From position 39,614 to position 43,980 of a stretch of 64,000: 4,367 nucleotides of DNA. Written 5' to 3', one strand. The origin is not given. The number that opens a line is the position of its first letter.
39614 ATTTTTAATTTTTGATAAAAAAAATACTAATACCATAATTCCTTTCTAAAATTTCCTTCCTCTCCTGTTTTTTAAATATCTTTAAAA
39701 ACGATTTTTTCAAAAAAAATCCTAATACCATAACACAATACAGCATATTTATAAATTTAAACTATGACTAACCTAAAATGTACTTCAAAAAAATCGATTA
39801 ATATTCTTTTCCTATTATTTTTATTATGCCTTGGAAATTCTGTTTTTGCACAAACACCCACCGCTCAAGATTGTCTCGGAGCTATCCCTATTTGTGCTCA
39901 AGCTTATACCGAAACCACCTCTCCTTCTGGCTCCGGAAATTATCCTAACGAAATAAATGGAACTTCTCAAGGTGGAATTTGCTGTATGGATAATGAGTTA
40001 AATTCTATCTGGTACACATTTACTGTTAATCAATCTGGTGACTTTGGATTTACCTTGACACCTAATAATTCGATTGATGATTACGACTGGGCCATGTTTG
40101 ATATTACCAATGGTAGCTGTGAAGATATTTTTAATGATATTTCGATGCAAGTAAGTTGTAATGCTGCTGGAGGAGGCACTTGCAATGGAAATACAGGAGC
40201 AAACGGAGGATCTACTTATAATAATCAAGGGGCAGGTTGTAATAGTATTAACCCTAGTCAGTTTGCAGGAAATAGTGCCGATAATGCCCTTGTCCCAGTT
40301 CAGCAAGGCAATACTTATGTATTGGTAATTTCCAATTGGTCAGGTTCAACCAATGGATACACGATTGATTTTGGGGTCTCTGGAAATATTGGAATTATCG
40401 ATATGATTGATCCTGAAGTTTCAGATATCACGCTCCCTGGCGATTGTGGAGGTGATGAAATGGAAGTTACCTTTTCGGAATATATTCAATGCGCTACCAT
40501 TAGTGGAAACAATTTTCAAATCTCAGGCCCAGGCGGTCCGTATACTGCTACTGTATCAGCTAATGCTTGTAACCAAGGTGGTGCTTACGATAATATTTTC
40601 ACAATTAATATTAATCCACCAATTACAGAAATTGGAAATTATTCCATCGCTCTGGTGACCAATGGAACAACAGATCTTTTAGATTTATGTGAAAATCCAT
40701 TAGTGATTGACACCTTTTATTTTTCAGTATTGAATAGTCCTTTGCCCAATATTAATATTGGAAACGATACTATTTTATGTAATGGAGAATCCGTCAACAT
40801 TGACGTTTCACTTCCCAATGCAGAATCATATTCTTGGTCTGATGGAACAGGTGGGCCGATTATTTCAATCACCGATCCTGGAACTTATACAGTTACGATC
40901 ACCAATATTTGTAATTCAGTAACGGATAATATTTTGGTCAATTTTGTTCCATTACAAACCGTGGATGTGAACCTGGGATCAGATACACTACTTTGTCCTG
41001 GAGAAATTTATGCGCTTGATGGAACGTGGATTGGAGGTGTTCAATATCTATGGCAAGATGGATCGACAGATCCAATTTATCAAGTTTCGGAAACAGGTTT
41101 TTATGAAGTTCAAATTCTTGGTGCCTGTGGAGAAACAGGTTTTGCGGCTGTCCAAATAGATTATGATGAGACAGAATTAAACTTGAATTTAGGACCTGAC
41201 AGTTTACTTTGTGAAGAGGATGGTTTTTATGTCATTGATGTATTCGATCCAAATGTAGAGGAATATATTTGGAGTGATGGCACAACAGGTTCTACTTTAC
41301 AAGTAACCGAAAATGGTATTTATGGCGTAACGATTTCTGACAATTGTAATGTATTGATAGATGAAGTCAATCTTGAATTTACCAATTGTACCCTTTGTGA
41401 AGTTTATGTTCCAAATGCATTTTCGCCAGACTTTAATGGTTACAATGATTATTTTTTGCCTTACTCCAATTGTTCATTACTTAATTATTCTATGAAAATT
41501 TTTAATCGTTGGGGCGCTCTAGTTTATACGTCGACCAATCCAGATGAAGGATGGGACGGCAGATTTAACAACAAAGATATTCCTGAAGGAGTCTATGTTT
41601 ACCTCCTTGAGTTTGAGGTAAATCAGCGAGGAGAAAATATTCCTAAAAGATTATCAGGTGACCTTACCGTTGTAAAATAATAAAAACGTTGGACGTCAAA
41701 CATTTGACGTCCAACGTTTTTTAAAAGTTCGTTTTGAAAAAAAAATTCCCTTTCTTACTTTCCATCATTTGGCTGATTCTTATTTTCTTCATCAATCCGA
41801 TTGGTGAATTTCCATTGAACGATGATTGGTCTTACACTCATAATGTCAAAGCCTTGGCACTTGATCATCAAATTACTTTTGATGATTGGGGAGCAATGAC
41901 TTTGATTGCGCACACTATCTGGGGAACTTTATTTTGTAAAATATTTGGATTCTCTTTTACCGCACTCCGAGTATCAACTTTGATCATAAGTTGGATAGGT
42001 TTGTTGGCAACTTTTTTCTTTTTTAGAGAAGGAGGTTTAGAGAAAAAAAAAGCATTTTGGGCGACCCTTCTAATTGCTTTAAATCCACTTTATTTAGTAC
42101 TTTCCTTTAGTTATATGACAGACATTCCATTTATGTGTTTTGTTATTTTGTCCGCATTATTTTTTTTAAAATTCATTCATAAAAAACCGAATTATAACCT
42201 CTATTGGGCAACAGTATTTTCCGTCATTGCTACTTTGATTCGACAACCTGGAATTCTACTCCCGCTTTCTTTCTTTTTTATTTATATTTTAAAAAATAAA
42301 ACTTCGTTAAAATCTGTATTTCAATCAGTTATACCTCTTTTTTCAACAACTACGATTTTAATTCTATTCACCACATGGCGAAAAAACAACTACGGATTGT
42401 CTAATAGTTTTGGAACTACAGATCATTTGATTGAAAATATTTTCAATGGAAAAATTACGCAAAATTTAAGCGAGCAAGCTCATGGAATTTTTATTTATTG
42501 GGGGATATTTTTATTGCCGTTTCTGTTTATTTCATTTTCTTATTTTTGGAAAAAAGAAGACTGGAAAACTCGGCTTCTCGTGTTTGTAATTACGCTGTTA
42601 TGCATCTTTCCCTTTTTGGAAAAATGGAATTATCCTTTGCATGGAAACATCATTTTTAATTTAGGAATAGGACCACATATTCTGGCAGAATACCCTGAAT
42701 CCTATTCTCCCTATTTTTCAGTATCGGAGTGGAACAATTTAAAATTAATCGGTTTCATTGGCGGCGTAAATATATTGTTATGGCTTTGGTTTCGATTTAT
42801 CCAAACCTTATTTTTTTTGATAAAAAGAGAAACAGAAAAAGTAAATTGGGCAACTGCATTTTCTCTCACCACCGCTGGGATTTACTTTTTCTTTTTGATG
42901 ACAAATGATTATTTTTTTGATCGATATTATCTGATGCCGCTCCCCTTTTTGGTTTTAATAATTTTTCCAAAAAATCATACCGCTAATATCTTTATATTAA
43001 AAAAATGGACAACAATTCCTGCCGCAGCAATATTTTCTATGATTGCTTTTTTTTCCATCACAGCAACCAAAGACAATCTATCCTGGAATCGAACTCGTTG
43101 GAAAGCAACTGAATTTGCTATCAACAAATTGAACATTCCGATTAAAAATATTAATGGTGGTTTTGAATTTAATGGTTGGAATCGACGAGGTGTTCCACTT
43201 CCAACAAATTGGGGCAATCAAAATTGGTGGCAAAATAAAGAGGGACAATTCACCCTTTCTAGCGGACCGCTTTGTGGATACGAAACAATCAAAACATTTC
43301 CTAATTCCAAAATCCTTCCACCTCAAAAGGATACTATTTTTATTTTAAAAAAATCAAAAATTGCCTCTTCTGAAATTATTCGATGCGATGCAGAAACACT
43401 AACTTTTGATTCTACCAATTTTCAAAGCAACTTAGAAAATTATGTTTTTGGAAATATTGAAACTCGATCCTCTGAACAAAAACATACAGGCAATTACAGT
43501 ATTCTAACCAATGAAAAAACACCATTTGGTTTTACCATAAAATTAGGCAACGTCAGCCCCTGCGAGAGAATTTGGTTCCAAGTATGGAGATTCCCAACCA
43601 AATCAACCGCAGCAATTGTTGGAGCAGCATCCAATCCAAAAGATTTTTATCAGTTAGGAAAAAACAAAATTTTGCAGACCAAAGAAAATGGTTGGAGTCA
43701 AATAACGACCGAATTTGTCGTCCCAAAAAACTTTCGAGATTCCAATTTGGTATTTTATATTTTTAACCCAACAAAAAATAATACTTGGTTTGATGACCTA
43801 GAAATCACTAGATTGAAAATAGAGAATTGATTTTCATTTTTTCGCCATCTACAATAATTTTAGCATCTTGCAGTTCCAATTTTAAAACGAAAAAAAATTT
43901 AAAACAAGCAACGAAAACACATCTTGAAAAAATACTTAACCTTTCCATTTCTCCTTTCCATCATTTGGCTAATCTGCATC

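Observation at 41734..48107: Three tandem GT-C-like membrane glycosyltransferase paralogs, each fused to a CBM-like C-terminal domain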

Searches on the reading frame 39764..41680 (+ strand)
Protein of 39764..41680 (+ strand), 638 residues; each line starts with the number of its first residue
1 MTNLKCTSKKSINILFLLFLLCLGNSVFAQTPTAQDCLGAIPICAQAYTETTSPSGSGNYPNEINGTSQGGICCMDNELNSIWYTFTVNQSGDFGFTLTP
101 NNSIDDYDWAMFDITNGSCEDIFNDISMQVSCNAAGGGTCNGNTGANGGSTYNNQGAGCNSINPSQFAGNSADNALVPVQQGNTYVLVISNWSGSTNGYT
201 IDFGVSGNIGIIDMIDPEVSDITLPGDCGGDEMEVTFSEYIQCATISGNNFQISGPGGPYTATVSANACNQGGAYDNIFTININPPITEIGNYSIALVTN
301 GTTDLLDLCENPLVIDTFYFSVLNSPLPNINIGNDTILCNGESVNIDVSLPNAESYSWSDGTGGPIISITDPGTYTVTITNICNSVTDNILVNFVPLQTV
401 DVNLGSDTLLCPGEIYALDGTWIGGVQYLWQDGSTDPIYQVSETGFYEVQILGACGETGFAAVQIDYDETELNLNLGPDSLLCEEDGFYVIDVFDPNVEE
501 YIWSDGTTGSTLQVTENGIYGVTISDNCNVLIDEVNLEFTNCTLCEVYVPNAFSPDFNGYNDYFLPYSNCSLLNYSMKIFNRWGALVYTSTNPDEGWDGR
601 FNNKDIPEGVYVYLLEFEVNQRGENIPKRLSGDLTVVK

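Call 3: search_protein_families(library=pfam, proteins=[window:39764-41680:+], max_evalue=1)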
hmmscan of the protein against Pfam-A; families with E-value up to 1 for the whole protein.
window:39764-41680:+ (638 aa): 4 families
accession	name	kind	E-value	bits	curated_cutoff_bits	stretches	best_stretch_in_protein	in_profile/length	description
PF13585.12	CHU_C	-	2.2e-16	60.2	27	1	549-621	3-76/86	CHU_C Type IX secretion signal domain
PF13205.12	Big_5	-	0.0057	17.8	23.6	1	231-305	23-90/105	Bacterial Ig-like domain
PF24068.1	TPD1_C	-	0.039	14.4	27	0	374-393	21-41/98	Tapetum determinant 1, C-terminal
PF18911.6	PKD_4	-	0.25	11.9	27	1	328-380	4-67/85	PKD domain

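Call 4: search_protein_families(library=ncbifam, proteins=[window:39764-41680:+], max_evalue=1)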
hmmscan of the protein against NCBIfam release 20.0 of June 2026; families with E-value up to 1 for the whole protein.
window:39764-41680:+ (638 aa): 2 families
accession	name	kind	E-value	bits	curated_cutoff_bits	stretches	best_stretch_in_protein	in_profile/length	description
TIGR04131.1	Bac_Flav_CTERM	domain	1.3e-12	47.7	35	1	549-621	3-75/85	T9SS type B sorting domain-containing protein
TIGR04183.1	Por_Secre_tail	domain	0.018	15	23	0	572-615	18-58/72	T9SS type A sorting domain-containing protein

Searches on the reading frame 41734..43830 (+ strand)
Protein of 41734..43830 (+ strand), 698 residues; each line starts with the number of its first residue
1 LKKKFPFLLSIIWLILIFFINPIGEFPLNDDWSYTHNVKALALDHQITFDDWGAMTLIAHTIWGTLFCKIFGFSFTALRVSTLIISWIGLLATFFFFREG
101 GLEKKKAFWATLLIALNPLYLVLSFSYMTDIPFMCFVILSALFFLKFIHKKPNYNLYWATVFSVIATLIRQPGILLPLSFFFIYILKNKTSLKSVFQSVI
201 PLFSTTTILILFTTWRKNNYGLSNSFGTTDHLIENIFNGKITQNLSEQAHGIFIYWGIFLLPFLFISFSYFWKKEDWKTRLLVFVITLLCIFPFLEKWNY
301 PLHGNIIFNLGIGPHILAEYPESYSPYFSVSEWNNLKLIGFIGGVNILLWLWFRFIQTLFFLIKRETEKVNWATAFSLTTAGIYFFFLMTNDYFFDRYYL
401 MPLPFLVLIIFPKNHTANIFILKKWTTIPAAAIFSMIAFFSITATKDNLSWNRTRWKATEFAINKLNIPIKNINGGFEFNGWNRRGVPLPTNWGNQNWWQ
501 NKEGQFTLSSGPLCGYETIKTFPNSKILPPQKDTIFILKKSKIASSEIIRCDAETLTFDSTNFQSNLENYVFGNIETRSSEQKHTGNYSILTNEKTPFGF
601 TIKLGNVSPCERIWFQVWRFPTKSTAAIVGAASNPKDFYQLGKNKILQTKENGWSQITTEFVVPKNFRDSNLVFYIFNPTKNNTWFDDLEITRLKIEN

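Call 3: search_protein_families(library=pfam, proteins=[window:41734-43830:+], max_evalue=1)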
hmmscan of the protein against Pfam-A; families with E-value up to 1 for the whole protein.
window:41734-43830:+ (698 aa): 1 family
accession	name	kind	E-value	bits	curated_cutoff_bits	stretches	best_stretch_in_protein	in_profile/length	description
PF13231.12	PMT_2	-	3.7e-12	47.2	26.1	1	65-214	11-156/160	Dolichyl-phosphate-mannose-protein mannosyltransferase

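Call 4: search_protein_families(library=ncbifam, proteins=[window:41734-43830:+], max_evalue=1)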
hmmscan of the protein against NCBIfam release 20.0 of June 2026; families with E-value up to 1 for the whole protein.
window:41734-43830:+ (698 aa): 1 family
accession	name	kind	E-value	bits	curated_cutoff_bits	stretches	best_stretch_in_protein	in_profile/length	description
NF047440.1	LA3751_2_3_fam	subfamily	0.0018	17.2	200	1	65-294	90-324/460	LA_3751/LA_3752 family putative glycosyltransferase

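Call 7: search_solved_structures(query=window:41734-43830:+, max_evalue=10, show_alignments=2)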
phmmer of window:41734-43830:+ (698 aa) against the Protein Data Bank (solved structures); distinct sequences matched with E-value up to 10: 0.

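Call 59: list_cluster_members(proteins=[window:41734-43827:+, window:43924-45996:+, window:46026-48104:+])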
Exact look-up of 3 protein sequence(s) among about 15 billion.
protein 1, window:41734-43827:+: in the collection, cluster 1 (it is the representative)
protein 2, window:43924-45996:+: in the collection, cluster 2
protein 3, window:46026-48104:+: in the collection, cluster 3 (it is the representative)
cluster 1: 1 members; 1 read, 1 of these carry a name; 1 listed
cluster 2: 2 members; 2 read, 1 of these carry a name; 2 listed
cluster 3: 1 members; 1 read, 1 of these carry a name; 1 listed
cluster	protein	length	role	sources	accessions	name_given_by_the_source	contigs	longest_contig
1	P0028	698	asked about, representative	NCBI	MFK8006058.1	MAG: ArnT family glycosyltransferase [Saprospiraceae bacterium]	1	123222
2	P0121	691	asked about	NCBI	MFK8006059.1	MAG: ArnT family glycosyltransferase [Saprospiraceae bacterium]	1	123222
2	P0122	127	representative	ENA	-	-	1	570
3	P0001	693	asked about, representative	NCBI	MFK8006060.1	MAG: ArnT family glycosyltransferase [Saprospiraceae bacterium]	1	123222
